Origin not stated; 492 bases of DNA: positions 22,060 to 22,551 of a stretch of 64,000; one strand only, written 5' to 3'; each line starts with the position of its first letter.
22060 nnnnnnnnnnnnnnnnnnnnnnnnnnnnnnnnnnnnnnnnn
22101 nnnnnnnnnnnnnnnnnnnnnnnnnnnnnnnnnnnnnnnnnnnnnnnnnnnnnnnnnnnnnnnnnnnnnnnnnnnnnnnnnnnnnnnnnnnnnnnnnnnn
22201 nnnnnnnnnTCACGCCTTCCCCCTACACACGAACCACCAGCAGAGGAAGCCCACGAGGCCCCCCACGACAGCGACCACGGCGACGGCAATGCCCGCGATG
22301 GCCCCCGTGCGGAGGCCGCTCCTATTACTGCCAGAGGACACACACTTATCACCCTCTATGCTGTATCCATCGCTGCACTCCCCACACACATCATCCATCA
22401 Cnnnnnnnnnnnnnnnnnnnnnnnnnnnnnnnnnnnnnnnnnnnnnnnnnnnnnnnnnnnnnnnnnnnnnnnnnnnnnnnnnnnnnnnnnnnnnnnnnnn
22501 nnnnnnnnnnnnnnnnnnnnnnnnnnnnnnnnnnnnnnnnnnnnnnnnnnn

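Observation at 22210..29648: Three cassettes are frameshifted at the same place, the seam between the variable body and the conserved C-terminal module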

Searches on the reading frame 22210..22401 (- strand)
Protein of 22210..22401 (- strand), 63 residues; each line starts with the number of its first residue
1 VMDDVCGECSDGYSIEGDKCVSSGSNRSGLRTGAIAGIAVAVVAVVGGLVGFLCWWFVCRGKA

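Call 4: search_protein_families(library=pfam, proteins=[window:22210-22401:-])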
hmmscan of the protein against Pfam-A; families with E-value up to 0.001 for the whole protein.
window:22210-22401:- (63 aa): 1 family
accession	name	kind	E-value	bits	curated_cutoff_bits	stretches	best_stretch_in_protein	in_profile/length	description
PF03302.18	VSP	-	1.8e-18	67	31.4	1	24-63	358-397/397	Giardia variant-specific surface protein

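Call 24: list_cluster_members(proteins=[window:22210-22401:-, window:22210-22398:-, window:22430-23902:-, window:25999-26334:-, window:25999-26271:-, window:27868-28140:-, window:28110-29648:-, window:26300-27667:-, window:20393-22150:-, window:18489-20333:-])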
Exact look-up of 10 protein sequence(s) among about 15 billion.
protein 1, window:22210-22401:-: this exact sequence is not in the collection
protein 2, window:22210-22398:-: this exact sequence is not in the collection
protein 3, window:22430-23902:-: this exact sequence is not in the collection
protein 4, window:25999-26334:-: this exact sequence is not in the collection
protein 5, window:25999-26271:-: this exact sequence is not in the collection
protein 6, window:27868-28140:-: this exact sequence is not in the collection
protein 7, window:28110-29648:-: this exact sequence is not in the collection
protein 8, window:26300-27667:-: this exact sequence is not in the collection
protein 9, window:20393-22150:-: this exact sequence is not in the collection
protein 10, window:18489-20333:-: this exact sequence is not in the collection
